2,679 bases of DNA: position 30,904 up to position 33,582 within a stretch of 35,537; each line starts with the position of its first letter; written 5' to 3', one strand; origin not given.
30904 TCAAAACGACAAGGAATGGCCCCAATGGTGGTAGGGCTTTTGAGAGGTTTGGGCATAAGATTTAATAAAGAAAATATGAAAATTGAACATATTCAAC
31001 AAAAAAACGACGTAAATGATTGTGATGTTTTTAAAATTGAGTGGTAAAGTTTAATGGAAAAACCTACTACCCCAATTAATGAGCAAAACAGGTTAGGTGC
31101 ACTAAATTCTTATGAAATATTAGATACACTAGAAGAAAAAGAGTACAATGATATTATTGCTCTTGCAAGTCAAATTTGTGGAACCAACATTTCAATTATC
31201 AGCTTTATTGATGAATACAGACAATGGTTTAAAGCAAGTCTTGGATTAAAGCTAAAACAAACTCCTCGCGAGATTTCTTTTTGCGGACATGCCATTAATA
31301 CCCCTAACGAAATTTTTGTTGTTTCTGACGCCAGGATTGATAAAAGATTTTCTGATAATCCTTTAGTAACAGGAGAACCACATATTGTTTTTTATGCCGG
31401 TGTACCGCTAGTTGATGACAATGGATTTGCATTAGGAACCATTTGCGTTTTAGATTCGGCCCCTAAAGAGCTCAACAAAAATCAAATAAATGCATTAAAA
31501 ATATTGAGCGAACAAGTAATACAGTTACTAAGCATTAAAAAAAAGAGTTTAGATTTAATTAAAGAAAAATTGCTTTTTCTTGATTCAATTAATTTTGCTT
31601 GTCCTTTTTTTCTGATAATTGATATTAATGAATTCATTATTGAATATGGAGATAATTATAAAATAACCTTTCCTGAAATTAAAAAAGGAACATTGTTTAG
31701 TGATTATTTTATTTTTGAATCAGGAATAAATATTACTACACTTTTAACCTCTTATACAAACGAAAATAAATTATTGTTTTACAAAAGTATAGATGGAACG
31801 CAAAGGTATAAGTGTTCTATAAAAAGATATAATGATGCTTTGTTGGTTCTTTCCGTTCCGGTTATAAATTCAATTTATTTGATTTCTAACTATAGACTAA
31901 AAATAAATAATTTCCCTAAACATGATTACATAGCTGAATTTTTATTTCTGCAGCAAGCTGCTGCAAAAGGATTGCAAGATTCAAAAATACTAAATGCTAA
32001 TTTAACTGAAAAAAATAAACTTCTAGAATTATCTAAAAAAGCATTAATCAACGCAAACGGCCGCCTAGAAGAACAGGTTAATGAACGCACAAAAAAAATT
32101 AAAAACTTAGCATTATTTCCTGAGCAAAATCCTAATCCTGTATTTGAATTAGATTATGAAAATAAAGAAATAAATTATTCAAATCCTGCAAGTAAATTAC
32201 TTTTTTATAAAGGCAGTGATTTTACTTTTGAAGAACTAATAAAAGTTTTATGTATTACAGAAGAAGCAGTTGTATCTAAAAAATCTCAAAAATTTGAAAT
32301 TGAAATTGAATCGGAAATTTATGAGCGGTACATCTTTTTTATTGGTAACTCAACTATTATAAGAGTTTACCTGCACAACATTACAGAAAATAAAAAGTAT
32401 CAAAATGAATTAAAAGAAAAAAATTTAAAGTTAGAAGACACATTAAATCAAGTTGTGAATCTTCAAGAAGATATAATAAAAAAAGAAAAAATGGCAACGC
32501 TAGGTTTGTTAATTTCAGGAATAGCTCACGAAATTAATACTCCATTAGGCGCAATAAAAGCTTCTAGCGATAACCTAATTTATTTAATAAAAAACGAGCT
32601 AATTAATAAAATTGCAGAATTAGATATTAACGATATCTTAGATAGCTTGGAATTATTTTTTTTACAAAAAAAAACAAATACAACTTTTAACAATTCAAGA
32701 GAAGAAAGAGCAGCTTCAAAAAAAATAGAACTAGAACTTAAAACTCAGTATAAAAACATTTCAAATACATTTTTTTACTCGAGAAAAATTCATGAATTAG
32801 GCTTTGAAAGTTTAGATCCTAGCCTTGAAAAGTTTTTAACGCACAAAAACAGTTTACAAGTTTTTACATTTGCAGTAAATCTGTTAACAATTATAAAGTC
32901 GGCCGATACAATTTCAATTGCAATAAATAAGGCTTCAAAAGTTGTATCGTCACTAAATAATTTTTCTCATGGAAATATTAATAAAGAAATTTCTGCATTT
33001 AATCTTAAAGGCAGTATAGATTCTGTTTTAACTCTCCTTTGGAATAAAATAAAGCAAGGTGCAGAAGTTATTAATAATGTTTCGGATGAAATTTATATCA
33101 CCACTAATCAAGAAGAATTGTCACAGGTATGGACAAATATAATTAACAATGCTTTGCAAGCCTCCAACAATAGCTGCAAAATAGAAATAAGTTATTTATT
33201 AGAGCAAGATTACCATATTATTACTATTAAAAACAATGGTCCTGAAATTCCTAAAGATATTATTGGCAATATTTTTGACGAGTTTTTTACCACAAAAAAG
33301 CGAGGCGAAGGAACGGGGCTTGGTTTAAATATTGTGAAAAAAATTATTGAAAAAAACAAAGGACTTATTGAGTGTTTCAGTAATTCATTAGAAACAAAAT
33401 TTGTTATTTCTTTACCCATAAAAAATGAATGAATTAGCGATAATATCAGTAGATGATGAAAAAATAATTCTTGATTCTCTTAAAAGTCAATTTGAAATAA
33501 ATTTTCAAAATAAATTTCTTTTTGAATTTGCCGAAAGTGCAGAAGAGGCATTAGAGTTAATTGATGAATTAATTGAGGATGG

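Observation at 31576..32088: HNOBA (sGC dimerisation/PAS-like) domain embedded in a bacterial histidine kinase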

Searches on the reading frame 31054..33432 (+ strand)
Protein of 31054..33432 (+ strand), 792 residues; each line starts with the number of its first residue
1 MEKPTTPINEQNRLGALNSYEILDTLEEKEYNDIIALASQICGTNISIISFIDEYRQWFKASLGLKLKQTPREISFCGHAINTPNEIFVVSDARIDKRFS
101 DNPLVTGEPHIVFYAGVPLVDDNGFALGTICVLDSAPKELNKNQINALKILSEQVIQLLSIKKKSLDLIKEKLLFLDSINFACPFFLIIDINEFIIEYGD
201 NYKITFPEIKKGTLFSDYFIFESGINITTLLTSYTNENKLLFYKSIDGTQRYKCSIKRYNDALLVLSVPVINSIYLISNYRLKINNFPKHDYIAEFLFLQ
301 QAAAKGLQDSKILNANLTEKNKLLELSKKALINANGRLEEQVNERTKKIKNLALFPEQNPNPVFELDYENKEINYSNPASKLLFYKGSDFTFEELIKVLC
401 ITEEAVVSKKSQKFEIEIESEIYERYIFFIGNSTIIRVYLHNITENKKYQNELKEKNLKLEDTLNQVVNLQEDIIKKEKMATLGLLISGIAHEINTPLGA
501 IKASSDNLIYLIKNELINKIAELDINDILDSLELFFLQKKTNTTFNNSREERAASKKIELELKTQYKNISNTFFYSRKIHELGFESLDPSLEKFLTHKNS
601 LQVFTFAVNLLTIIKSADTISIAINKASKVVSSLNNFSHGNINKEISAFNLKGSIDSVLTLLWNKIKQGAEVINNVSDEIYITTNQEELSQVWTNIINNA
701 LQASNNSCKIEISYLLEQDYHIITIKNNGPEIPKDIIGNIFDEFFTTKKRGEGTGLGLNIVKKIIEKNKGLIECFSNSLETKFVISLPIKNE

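Call 3: search_protein_families(library=pfam, proteins=[window:31054-33429:+], max_evalue=1)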
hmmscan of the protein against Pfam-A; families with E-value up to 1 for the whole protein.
window:31054-33429:+ (792 aa): 6 families
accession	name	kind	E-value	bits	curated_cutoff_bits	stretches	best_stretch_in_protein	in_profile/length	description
PF02518.31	HATPase_c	-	4e-19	69.5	26.4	1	685-790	2-110/111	Histidine kinase-, DNA gyrase B-, and HSP90-like ATPase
PF01590.32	GAF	-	2.9e-11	44.5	22.4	1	32-156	7-130/133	GAF domain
PF14501.12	HATPase_c_5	-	3.6e-09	36.9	22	1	686-787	3-99/102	GHKL domain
PF13185.12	GAF_2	-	6.2e-05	23.7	28.6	1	34-157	11-133/136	GAF domain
PF00512.31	HisKA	-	0.0019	18.6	26.9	1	484-508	3-27/66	His Kinase A (phospho-acceptor) domain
PF07701.20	HNOBA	-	0.0033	17.4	23.4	1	260-333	126-195/216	Heme NO binding associated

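Call 6: search_protein_families(library=ncbifam, proteins=[window:31054-33429:+], max_evalue=1)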
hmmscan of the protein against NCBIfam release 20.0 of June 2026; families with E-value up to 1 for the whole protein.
window:31054-33429:+ (792 aa): 58 families (the best 25 are shown)
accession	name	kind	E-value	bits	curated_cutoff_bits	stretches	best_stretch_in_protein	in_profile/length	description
NF008468.0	PRK11360.1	equivalog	2e-35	122.2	646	2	615-791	432-610/616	two-component system sensor histidine kinase AtoS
NF038348.1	T2SS_HK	subfamily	2.1e-34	118.9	450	2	626-789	410-573/574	histidine kinase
NF007688.0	PRK10364.1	equivalog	1.2e-24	86.9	479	2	629-790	291-452/460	two-component system sensor histidine kinase ZraS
NF047497.1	HK_LIC_12097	equivalog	2.8e-24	85.5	500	2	610-789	184-366/367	LIC_12097 family sensor histidine kinase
NF010411.0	PRK13837.1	equivalog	5.5e-24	84.2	647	2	618-791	490-677/828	two-component system VirA-like sensor kinase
NF046020.1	HisKinCckABruc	equivalog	2.5e-20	72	1000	2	704-788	621-706/868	cell cycle histidine kinase CckA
NF033091.0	HK_VanS_ACDEFG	equivalog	3.1e-20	72.5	400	1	673-788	174-293/293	vancomycin resistance histidine kinase VanS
NF046044.1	PnpS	equivalog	4.2e-20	72.1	400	1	635-788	231-390/390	two-component system histidine kinase PnpS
NF046026.1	HisKinCckACaul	equivalog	1.1e-19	70.1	1000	2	717-791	459-534/678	cell cycle histidine kinase CckA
NF047794.1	HisKinPtgB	equivalog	1.2e-19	70.1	1000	2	619-777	485-642/656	two-component system sensor histidine kinase PgtB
NF052573.1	HisKinEspAMyxo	equivalog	1.6e-19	69.4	1400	2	625-777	440-598/755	serine histidine kinase EspA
NF040750.1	tetrathio_HK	equivalog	4.7e-19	68.3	750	2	626-774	389-538/555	tetrathionate respiration histidine kinase TtrS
NF008312.0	PRK11100.1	equivalog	1.4e-18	67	356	1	667-774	348-458/477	two-component system sensor histidine kinase CreC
NF052574.1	HisKinEspCMyxo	equivalog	9.9e-18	63.7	1200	2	629-778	472-625/785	serine histidine kinase EspC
NF033092.0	HK_WalK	equivalog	1.4e-17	63.5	725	1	676-789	476-594/594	cell wall metabolism sensor histidine kinase WalK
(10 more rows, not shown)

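Call 58: find_encoding_contigs(protein=window:31054-33432:+, flank=3000, max_places=3)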
Protein window:31054-33432:+ (792 aa): no gene with exactly this product is on record in the collection.

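Call 76: predict_structure(alignment_id=A7)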
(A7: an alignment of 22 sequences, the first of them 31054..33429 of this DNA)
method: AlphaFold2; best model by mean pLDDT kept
length: 792 residues; sequences in the alignment: 22
mean_pLDDT: 82.9   pTM: 0.40
mean pLDDT of the five models: 82.9, 82.1, 80.3, 79.7, 79.5
residues with pLDDT >= 90: 262; 70-90: 431; 50-70: 86; < 50: 13
segments of 3 or more residues with pLDDT < 50: 347-354, 542-544
pLDDT, mean of each block of 10 residues (from residue 1): 88 93 87 95 95 94 91 92 93 93 90 96 94 95 95 94 89 91 92 93 92 94 82 65 92 89 91 88 82 73 74 76 79 74 55 53 83 80 65 82 77 78 83 79 75 73 68 61 60 73 83 84 89 86 53 83 85 88 86 90 90 83 77 65 71 85 77 86 86 89 86 92 92 85 76 75 89 91 90 47
secondary structure, 60 per line:
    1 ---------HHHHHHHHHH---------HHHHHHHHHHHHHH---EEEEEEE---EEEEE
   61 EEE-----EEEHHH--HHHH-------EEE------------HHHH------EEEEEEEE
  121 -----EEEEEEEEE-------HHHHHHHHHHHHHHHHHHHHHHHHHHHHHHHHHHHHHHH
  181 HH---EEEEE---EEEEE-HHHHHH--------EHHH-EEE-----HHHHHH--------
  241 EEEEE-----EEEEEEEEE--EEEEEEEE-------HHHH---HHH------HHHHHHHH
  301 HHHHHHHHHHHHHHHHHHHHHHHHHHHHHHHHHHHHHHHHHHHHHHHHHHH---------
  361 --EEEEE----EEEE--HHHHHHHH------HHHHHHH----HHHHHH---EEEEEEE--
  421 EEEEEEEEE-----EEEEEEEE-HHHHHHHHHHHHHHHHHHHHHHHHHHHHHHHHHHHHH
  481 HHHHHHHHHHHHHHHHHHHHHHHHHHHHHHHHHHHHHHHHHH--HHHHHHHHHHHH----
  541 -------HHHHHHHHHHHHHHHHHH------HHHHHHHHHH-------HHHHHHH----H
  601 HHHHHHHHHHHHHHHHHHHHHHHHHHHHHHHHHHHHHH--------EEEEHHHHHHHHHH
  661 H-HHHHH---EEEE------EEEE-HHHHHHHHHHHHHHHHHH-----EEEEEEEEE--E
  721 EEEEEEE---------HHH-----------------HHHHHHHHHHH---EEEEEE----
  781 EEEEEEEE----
elements in order (helices of 4 or more, strands of 3 or more residues): H10-19 H29-42 E46-52 E56-63 E69-71 H77-80 E88-90 H103-106 E113-120 E126-134 H142-182 E186-190 E194-198 H200-205 E219-221 H227-232 E241-245 E251-259 E262-269 H277-280 H293-351 E363-367 E372-375 H378-385 H392-398 H403-408 E412-418 E421-429 E435-442 H444-522 H525-536 H548-565 H572-581 H589-595 H600-638 E647-650 H651-661 H663-667 E671-674 E681-684 H686-703 E709-717 E720-727 H757-767 E771-776 E781-788
